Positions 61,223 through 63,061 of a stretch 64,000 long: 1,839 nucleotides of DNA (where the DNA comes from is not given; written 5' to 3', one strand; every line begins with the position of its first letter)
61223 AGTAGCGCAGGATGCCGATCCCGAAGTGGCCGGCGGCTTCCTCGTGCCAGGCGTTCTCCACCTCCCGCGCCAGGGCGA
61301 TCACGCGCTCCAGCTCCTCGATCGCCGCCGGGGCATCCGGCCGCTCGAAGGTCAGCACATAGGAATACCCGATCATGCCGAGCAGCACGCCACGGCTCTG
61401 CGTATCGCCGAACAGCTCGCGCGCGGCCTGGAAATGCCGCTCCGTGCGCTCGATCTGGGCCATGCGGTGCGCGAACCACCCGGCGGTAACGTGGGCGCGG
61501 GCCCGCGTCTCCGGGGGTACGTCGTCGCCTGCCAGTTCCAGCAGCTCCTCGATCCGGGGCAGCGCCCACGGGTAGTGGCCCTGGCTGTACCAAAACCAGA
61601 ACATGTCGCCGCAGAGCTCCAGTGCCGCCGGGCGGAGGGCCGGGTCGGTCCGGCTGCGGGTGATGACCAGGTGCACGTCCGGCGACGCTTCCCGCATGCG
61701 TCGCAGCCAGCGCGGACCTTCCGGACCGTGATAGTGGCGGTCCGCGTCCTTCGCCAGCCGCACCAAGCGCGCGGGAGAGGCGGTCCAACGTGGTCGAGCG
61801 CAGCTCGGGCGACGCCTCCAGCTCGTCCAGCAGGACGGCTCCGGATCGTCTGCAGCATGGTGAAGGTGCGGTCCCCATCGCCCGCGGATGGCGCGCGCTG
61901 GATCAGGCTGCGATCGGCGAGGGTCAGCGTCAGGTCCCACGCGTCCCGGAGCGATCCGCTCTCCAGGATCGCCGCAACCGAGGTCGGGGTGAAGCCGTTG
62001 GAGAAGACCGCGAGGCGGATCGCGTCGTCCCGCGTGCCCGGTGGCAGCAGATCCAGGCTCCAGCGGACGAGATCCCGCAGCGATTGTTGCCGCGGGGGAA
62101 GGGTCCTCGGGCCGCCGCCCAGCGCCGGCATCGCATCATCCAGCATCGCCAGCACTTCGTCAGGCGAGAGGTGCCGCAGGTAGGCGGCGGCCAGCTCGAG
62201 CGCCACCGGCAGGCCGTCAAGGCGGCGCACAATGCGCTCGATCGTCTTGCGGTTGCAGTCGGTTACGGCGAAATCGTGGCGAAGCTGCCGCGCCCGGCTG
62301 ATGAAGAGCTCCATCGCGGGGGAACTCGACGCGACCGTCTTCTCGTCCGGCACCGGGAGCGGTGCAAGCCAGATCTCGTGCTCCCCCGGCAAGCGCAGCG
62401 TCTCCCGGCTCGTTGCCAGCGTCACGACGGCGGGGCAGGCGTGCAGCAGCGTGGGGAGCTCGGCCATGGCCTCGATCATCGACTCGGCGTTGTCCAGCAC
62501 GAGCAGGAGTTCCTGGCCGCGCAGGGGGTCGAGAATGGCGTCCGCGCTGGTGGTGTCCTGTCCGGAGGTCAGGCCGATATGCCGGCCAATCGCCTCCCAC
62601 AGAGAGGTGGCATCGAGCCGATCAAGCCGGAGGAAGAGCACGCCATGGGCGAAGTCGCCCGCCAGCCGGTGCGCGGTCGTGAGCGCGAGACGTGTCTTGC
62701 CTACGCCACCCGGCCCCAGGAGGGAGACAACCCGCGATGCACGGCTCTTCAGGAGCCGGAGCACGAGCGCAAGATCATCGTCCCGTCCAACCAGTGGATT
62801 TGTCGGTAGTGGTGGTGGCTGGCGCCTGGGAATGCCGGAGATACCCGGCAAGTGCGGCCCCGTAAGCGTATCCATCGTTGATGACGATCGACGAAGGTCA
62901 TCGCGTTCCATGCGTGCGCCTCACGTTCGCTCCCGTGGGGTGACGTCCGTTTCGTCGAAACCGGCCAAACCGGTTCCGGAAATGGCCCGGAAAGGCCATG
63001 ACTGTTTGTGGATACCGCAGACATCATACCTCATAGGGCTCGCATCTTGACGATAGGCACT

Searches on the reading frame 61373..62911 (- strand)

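Call 40: search_protein_families(library=pfam, proteins=[window:61373-62911:-])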
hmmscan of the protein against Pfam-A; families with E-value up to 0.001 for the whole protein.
window:61373-62911:- (512 aa): 4 families
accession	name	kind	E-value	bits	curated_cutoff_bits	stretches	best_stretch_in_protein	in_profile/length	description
PF13191.12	AAA_16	-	7.2e-08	33.5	32.6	1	39-153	1-124/167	AAA ATPase domain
PF25199.1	nSTAND_NTPase5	-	2.4e-05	24.6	34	1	52-171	34-135/145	Novel STAND NTPase 5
PF00931.28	NB-ARC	-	2.7e-05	24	23.5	1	51-141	10-108/248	NB-ARC domain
PF13401.12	AAA_22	-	5.5e-05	23.9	27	1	60-167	6-122/130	AAA domain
